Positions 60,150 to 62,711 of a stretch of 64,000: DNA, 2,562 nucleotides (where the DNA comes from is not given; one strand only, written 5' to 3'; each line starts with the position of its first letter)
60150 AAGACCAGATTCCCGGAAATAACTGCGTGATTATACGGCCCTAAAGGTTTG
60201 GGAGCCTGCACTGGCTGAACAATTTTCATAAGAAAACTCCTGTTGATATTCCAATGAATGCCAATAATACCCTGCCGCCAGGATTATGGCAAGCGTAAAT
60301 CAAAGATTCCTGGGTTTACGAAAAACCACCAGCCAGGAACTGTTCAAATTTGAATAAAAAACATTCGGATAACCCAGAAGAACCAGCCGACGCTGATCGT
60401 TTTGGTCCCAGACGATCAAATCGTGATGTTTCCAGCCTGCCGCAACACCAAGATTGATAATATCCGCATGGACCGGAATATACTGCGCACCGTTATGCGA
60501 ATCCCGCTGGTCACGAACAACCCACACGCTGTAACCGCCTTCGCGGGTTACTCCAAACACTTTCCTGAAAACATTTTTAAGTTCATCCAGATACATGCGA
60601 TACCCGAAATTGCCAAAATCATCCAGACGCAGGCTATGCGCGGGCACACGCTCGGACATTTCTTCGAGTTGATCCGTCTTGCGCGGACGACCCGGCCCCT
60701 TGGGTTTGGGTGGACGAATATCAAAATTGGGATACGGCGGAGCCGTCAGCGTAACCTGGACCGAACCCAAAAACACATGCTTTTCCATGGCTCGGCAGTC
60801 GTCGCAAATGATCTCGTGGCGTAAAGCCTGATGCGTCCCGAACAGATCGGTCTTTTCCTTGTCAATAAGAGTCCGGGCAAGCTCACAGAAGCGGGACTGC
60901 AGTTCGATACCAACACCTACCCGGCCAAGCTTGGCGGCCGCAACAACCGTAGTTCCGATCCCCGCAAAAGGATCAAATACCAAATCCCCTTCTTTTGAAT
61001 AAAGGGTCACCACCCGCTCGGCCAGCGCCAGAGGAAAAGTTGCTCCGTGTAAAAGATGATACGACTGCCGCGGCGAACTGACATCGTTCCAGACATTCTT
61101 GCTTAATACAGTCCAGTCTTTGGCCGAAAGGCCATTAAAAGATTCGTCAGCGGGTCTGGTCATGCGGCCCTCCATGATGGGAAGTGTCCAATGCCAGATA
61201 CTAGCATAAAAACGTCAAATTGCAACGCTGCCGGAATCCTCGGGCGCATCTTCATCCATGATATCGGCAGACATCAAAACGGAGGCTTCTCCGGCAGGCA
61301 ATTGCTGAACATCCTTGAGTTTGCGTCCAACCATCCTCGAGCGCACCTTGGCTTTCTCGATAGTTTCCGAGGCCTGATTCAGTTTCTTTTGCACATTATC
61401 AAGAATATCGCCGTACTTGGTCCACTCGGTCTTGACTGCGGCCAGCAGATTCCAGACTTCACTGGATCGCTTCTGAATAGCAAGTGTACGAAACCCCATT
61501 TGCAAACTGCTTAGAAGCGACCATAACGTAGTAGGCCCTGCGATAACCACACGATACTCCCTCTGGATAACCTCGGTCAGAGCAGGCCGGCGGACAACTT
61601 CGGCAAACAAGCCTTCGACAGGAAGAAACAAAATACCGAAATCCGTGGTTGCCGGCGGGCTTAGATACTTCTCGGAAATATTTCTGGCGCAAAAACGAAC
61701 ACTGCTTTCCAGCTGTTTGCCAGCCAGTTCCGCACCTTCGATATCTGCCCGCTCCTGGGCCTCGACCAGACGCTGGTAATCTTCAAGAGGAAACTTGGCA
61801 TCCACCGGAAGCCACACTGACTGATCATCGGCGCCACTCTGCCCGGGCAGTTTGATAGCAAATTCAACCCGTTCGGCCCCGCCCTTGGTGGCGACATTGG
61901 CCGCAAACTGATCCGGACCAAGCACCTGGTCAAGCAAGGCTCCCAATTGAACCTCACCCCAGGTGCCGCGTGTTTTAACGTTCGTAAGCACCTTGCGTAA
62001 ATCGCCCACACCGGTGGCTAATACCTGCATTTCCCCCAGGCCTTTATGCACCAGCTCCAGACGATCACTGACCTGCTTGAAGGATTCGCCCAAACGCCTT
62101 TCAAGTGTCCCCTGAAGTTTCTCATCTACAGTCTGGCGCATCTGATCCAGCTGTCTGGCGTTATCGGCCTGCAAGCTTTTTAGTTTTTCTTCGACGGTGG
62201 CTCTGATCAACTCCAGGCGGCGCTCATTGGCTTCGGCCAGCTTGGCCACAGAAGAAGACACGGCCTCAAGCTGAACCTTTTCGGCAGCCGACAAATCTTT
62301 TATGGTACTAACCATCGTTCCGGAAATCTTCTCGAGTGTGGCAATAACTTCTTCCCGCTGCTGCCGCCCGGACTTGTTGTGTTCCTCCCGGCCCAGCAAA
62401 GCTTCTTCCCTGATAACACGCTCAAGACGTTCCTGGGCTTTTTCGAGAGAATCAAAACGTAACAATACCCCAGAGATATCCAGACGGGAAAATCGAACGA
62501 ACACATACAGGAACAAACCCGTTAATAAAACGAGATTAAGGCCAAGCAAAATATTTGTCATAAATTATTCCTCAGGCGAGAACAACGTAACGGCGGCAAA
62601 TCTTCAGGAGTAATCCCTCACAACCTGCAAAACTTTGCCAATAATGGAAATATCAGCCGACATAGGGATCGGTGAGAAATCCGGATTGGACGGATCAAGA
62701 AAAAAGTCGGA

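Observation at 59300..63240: lexA-rmuC-methyltransferase-ridA-membrane protein operon: RmuC nuclease paired with an unusual DNA amino-methyltransferase under presumptive SOS control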

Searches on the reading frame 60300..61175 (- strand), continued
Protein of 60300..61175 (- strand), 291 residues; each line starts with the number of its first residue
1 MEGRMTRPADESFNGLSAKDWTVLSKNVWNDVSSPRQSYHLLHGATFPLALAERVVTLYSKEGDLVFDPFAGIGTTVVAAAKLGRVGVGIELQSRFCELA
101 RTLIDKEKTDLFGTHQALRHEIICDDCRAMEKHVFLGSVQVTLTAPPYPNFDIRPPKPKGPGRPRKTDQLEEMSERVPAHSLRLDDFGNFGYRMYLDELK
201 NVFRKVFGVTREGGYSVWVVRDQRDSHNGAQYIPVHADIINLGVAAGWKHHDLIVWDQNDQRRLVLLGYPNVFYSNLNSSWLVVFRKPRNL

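Call 57: get_annotated_region(hit=H1, flank=4500)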
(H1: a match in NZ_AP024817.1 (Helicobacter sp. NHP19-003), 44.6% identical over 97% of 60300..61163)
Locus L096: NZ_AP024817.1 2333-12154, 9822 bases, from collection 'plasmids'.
description: Helicobacter sp. NHP19-003 plasmid pNHP190003_3, complete sequence
organism: Helicobacter sp. NHP19-003 (NCBI taxid 2849641)
taxonomy: Bacteria; Campylobacterota; Epsilonproteobacteria; Campylobacterales; Helicobacteraceae; Helicobacter; Helicobacter sp. NHP19-003
host: -; source: Canis lupus familiaris; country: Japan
typing (MOB-suite, as given by PLSDB): non-mobilizable; replicon rep_cluster_142
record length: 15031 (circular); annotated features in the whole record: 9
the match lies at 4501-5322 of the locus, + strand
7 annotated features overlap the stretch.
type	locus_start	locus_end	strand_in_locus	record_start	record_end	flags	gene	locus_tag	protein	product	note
CDS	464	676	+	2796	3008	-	-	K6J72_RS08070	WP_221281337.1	hypothetical protein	-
CDS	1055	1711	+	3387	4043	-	-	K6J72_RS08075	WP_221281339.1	hypothetical protein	-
CDS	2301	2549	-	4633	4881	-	-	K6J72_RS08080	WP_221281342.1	hypothetical protein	-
CDS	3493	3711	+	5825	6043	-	-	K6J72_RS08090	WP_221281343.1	hypothetical protein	-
CDS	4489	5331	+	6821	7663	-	-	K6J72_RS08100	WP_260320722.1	site-specific DNA-methyltransferase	-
CDS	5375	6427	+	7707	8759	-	-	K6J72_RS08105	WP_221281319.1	DNA methyltransferase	-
CDS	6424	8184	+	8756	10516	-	-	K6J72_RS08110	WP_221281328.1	hypothetical protein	-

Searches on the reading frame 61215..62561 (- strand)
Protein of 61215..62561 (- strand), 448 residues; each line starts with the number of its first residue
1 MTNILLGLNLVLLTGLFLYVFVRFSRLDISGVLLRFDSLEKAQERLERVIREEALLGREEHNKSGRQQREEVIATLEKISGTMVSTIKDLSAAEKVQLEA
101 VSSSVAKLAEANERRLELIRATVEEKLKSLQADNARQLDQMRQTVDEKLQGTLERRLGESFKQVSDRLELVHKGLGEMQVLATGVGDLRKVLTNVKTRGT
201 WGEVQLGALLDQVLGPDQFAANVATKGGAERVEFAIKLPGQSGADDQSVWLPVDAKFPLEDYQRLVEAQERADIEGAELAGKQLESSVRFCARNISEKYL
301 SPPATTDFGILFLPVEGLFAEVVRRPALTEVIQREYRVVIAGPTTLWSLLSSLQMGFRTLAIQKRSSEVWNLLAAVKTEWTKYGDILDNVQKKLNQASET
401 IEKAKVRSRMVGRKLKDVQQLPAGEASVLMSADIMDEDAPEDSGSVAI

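Call 3: search_protein_families(library=pfam, proteins=[window:61215-62561:-], max_evalue=0.01)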
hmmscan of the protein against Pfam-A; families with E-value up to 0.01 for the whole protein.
window:61215-62561:- (448 aa): 1 family
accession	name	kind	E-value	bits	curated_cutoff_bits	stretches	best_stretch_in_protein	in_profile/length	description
PF02646.22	RmuC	-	1.8e-74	250.9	26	1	137-424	2-287/291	RmuC family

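Call 4: search_protein_families(library=ncbifam, proteins=[window:61215-62561:-], max_evalue=0.01)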
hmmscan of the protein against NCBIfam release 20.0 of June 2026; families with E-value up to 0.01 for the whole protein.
window:61215-62561:- (448 aa): 0 families

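Call 22: search_protein_families(library=padloc, proteins=[window:61215-62561:-], max_evalue=0.01)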
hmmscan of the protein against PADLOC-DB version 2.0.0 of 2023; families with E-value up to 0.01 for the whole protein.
window:61215-62561:- (448 aa): 2 families
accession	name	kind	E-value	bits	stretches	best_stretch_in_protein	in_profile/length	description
PDLC03812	RTasRmuC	-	1.6e-09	34.9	1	58-404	51-398/439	DRT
PDLC04098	HerA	-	0.0049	13.5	1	52-173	310-430/686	-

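Call 26: find_homologous_proteins(query=window:61215-62561:-, max_evalue=1e-20)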
Query window:61215-62561:- (448 aa): 8000 proteins with E <= 1e-20 among 8000 candidates; the best 120 are listed.
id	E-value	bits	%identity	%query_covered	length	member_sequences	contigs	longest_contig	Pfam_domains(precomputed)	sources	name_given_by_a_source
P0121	1.7e-265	899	95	100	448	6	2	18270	PF02646.23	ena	-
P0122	5.6e-218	742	74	84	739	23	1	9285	PF04513.18,PF01442.24,PF02646.23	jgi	-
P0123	9.2e-218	741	74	84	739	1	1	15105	PF04513.18,PF01442.24,PF02646.23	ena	-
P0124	5.8e-214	729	72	87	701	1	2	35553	PF04513.18,PF02646.23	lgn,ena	-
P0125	6.6e-214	729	75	84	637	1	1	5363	PF02646.23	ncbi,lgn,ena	-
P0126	2.5e-213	727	74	86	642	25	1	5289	PF02646.23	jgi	jgi:DNA recombination protein RmuC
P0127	5.6e-213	726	73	85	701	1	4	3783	PF04513.18,PF01442.24,PF02646.23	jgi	jgi:DNA recombination protein RmuC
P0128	2.9e-212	723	75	86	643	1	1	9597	PF01442.24,PF02646.23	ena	-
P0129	5.3e-212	722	74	86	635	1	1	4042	PF04513.18,PF02646.23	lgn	-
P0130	5.4e-212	722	75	86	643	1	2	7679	PF01442.24,PF02646.23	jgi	-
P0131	8.1e-212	722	71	85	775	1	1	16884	PF02646.23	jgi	jgi:DNA recombination protein RmuC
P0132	2.0e-211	721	71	86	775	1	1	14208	PF01442.24,PF02646.23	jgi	jgi:DNA recombination protein RmuC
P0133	2.1e-211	720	75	86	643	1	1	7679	PF01442.24,PF02646.23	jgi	-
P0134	2.8e-211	720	74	84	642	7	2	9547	PF02646.23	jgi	jgi:DNA recombination protein RmuC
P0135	3.3e-211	720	72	87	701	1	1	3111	PF02646.23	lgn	-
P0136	4.0e-211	720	73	87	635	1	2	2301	PF02646.23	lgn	-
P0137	5.9e-211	719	74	86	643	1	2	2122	PF01442.24,PF02646.23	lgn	-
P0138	8.6e-211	718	74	86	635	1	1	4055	PF04513.18,PF02646.23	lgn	-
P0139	3.1e-210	717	75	85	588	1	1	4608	PF02646.23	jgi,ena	-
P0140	5.5e-210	716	72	85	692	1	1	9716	PF02646.23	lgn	-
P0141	5.8e-210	716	72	87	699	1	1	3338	PF04513.18,PF01442.24,PF02646.23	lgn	-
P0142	1.0e-209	715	74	84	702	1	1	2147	PF02646.23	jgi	-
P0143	1.3e-209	715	74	84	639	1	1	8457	PF04513.18,PF01442.24,PF02646.23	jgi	jgi:DNA recombination protein RmuC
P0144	2.1e-209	714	72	86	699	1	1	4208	PF01442.24,PF02646.23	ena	-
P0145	2.2e-209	714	75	85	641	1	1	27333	PF02646.23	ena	-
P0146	2.3e-209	714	73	87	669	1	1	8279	PF02646.23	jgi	jgi:DNA recombination protein RmuC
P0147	4.9e-209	713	74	86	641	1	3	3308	PF02646.23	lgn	-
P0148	5.1e-209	713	73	86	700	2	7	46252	PF02646.23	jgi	jgi:DNA recombination protein RmuC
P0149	9.6e-209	712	72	87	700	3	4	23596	PF01442.24,PF26052.1,PF02646.23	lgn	-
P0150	1.0e-208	712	73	85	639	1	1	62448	PF04513.18,PF01442.24,PF02646.23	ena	-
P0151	1.2e-208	711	74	84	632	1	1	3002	PF04513.18,PF01442.24,PF02646.23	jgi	-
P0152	1.5e-208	711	74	85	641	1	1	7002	PF02646.23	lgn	-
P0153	2.5e-208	710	73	87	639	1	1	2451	PF01442.24,PF02646.23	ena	-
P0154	2.7e-208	710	75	86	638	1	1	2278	PF04513.18,PF02646.23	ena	-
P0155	3.1e-208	710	71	87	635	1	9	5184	PF01442.24,PF02646.23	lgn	-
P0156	5.1e-208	709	72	85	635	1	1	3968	PF04513.18,PF01442.24,PF02646.23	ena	-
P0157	5.2e-208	709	73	87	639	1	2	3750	PF01442.24,PF02646.23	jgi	jgi:DNA recombination protein RmuC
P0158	5.5e-208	709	72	87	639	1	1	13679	PF01442.24,PF02646.23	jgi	jgi:DNA recombination protein RmuC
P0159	6.8e-208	709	72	86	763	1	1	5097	PF26052.1,PF02646.23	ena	-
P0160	7.2e-208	709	73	87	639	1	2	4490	PF01442.24,PF02646.23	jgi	-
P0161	7.2e-208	709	72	85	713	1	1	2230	PF02646.23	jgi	jgi:DNA recombination protein RmuC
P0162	9.9e-208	708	73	87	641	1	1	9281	PF04513.18,PF01442.24,PF02646.23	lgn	-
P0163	1.1e-207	708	73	85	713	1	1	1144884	PF04513.18,PF01442.24,PF02646.23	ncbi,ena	-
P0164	1.3e-207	708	74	85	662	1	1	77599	PF02646.23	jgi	jgi:DNA recombination protein RmuC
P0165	1.5e-207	708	74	86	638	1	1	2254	PF04513.18,PF01442.24,PF02646.23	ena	-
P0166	2.4e-207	707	74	87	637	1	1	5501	PF04513.18,PF02646.23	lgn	-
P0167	2.4e-207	707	72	86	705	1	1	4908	PF01442.24,PF02646.23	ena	-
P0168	2.5e-207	707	73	86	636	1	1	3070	PF01442.24,PF02646.23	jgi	jgi:DNA recombination protein RmuC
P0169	2.5e-207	707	74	86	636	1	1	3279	PF02646.23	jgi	-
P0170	2.6e-207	707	74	86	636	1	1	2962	PF01442.24,PF02646.23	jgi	jgi:DNA recombination protein RmuC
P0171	3.0e-207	707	75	86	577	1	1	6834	PF02646.23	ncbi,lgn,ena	-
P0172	3.9e-207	706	74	85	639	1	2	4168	PF04513.18,PF28217.1,PF01442.24,PF02646.23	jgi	jgi:DNA recombination protein RmuC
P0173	4.4e-207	706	74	86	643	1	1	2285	PF01442.24,PF02646.23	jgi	jgi:DNA recombination protein RmuC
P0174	5.0e-207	706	74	85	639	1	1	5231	PF04513.18,PF28217.1,PF01442.24,PF02646.23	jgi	jgi:DNA recombination protein RmuC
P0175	5.1e-207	706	75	86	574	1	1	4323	PF02646.23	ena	-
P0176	5.3e-207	706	75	86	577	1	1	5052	PF02646.23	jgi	-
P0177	5.7e-207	706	74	86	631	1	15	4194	PF01442.24,PF02646.23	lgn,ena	-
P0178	6.7e-207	706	73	85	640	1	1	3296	PF02646.23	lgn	-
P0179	9.3e-207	705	71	86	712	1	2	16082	PF01442.24,PF02646.23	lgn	-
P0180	9.4e-207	705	73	86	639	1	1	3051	PF01442.24,PF02646.23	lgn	-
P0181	1.1e-206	705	72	87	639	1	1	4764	PF01442.24,PF02646.23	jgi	jgi:DNA recombination protein RmuC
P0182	1.2e-206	705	75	84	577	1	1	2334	PF04513.18,PF02646.23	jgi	jgi:DNA recombination protein RmuC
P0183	1.2e-206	705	74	86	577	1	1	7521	PF02646.23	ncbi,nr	ncbi:MAG: DNA recombination protein RmuC [Candidatus Binatia bacterium]|nr:DNA recombination protein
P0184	1.3e-206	705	74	86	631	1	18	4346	PF01442.24,PF02646.23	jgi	-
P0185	1.5e-206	704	74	86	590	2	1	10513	PF02646.23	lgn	-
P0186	2.1e-206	704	73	86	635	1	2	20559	PF04513.18,PF01442.24,PF02646.23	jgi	jgi:DNA recombination protein RmuC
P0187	2.5e-206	704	74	85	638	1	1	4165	PF02646.23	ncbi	-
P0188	2.6e-206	704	74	86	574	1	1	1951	PF02646.23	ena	-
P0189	2.7e-206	704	73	87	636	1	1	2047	PF01442.24,PF02646.23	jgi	jgi:DNA recombination protein RmuC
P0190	3.1e-206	703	74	86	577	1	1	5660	PF02646.23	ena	-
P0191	3.4e-206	703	75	86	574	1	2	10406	PF02646.23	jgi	-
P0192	5.0e-206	703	74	86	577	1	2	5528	PF02646.23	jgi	-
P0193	5.2e-206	703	74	84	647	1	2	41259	PF04513.18,PF01442.24,PF02646.23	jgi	jgi:DNA recombination protein RmuC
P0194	7.4e-206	702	71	86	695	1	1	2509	PF04513.18,PF28217.1,PF01442.24,PF02646.23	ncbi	-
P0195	9.6e-206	702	74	86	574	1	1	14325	PF02646.23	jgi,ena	-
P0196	1.2e-205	701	74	86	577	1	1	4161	PF02646.23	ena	-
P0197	1.3e-205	701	71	87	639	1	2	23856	PF04513.18,PF02646.23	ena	-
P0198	1.4e-205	701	72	90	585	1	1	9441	PF02646.23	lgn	-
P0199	1.5e-205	701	72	86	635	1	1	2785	PF04513.18,PF02646.23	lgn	-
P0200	1.5e-205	701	71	92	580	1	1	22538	PF02646.23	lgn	-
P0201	1.9e-205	701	73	86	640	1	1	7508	PF04513.18,PF01442.24,PF02646.23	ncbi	-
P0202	1.9e-205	701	74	86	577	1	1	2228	PF02646.23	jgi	jgi:DNA recombination protein RmuC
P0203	2.0e-205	701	74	86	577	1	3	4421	PF02646.23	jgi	jgi:DNA recombination protein RmuC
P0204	2.2e-205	701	74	86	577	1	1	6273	PF02646.23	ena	-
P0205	2.2e-205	701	74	85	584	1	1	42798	PF02646.23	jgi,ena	-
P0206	2.4e-205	701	72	85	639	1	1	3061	PF01442.24,PF02646.23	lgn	-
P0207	2.4e-205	700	74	85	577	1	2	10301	PF02646.23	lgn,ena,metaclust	metaclust:\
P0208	3.1e-205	700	74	86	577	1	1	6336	PF02646.23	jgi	jgi:DNA recombination protein RmuC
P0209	3.4e-205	700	74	85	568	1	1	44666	PF02646.23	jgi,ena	-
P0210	4.2e-205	700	74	85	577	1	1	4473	PF02646.23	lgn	-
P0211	4.7e-205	700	73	85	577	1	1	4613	PF04513.18,PF01442.24,PF02646.23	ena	-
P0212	5.0e-205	699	74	85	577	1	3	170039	PF02646.23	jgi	-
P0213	5.0e-205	699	74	85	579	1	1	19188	PF02646.23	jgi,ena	-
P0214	8.1e-205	699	71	83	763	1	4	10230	PF18801.7,PF26052.1,PF02646.23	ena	-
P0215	9.3e-205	699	73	90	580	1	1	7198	PF04513.18,PF01442.24,PF02646.23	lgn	-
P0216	1.2e-204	698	74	86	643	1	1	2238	PF02646.23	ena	-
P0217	1.3e-204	698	71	85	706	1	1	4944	PF02646.23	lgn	-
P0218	1.6e-204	698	74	86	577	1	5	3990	PF02646.23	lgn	-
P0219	1.8e-204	698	73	86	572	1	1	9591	PF02646.23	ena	-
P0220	1.9e-204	698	72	87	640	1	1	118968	PF04513.18,PF01442.24,PF02646.23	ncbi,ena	-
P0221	2.0e-204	697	73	85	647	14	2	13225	PF01442.24,PF02646.23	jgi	jgi:DNA recombination protein RmuC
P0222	2.1e-204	697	73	86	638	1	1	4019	PF01442.24,PF26052.1,PF02646.23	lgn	-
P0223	2.4e-204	697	74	86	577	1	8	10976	PF02646.23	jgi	-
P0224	3.0e-204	697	73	85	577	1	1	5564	PF04513.18,PF01442.24,PF02646.23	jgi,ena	jgi:DNA recombination protein RmuC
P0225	3.3e-204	697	72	85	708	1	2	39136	PF04513.18,PF02646.23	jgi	jgi:DNA recombination protein RmuC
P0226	4.2e-204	696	73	87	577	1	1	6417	PF02646.23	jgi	-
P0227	4.3e-204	696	71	87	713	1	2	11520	PF02646.23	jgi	jgi:DNA recombination protein RmuC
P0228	4.5e-204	696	74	85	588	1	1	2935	PF02646.23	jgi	jgi:DNA recombination protein RmuC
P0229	4.8e-204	696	71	87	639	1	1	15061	PF02646.23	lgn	-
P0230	5.6e-204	696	73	87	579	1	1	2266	PF02646.23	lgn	-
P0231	6.0e-204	696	74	86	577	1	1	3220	PF02646.23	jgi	-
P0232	6.2e-204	696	72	86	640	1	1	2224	PF02646.23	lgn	-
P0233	6.5e-204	696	74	85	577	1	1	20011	PF04513.18,PF02646.23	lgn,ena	-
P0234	8.6e-204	695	72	86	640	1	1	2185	PF02646.23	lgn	-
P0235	9.3e-204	695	73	84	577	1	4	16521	PF02646.23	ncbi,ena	-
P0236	1.5e-203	695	73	86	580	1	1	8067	PF02646.23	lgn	-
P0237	1.5e-203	695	74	85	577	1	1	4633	PF02646.23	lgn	-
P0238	1.5e-203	695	73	85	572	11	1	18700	PF02646.23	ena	-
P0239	2.2e-203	694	73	86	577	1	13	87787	PF02646.23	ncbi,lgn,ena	ncbi:MAG: DNA recombination protein RmuC [Desulfomonilia bacterium]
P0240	2.3e-203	694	71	83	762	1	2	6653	PF18801.7,PF26052.1,PF02646.23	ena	-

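Call 27: find_encoding_contigs(protein=P0163, flank=5000, max_places=2)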
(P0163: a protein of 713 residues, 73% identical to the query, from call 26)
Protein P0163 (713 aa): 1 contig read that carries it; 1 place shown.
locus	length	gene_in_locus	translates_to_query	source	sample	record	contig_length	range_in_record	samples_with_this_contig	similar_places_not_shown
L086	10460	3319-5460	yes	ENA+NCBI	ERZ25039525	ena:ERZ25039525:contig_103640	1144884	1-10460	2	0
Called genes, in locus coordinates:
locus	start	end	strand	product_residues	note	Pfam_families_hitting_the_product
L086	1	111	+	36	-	?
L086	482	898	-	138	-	PF01548:DEDD_Tnp_IS110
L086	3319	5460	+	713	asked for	PF01442:Apolipoprotein (faint), PF04513:Baculo_PEP_C (faint), PF02646:RmuC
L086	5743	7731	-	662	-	PF07719:TPR_2 (faint), PF13176:TPR_7 (faint), PF14559:TPR_19 (faint), PF13414:TPR_11 (faint), PF00515:TPR_1 (faint), PF13424:TPR_12, PF17874:TPR_MalT, PF13424:TPR_12, +2 more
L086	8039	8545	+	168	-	-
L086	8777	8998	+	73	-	PF01839:FG-GAP (weak)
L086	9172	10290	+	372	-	PF07732:Cu-oxidase_3, PF07731:Cu-oxidase_2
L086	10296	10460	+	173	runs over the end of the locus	-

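Call 28: find_encoding_contigs(protein=P0239, flank=5000, max_places=2)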
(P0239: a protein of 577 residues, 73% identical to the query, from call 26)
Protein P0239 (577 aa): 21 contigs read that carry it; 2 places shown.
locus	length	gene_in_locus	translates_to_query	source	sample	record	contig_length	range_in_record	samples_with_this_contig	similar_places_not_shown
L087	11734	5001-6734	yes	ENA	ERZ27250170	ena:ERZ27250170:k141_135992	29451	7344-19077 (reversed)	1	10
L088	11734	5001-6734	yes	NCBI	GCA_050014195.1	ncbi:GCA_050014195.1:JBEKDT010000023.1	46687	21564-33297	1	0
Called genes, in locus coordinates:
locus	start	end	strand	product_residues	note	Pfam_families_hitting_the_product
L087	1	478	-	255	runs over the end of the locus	-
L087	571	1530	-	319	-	PF01656:CbiA, PF02374:ArsA_ATPase, PF06564:CBP_BcsQ, PF13614:AAA_31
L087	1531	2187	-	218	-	PF02985:HEAT (faint), PF13646:HEAT_2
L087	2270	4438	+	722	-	PF17764:PriA_3primeBD, PF00270:DEAD, PF04851:ResIII, PF00271:Helicase_C (faint), PF18319:Zn_ribbon_PriA (weak), PF18074:PriA_C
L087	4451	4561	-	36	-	-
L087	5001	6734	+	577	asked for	PF02646:RmuC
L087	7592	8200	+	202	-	-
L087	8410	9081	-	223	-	PF01555:N6_N4_Mtase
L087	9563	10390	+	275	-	PF03724:META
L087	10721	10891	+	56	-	PF13366:PDDEXK_3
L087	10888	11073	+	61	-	-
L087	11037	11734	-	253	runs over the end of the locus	PF00290:Trp_syntA, PF03437:BtpA (faint)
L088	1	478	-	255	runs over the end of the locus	-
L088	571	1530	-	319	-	PF01656:CbiA, PF02374:ArsA_ATPase, PF06564:CBP_BcsQ, PF13614:AAA_31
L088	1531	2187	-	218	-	PF02985:HEAT (faint), PF13646:HEAT_2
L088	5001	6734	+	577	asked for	PF02646:RmuC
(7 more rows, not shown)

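Call 46: find_encoding_contigs(protein=P0121, flank=6000, max_places=2)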
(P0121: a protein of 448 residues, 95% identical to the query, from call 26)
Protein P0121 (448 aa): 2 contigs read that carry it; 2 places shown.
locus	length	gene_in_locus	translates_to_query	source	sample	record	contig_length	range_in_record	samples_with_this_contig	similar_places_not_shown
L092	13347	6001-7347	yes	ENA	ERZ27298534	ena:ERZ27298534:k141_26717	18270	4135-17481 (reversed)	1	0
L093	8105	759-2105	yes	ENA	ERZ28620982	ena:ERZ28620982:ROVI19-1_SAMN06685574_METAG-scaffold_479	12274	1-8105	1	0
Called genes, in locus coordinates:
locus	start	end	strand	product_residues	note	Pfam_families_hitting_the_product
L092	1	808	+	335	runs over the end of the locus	PF02661:Fic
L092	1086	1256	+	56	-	PF13173:AAA_14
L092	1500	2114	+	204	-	PF19570:DUF6088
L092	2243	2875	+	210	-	PF08843:AbiEii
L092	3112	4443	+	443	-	PF13173:AAA_14, PF13635:DUF4143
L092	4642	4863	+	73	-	-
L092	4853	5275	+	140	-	PF01850:PIN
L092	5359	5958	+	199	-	PF01726:LexA_DNA_bind, PF00717:Peptidase_S24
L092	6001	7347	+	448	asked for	PF02646:RmuC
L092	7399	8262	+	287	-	PF01555:N6_N4_Mtase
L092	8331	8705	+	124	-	PF01042:Ribonuc_L-PSP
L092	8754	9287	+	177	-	PF20221:DUF6580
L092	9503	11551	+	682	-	PF07715:Plug, PF00593:TonB_dep_Rec_b-barrel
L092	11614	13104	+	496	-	PF00270:DEAD, PF00271:Helicase_C, PF16124:RecQ_Zn_bind, PF00570:HRDC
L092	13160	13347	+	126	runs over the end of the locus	PF00072:Response_reg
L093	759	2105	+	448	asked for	PF02646:RmuC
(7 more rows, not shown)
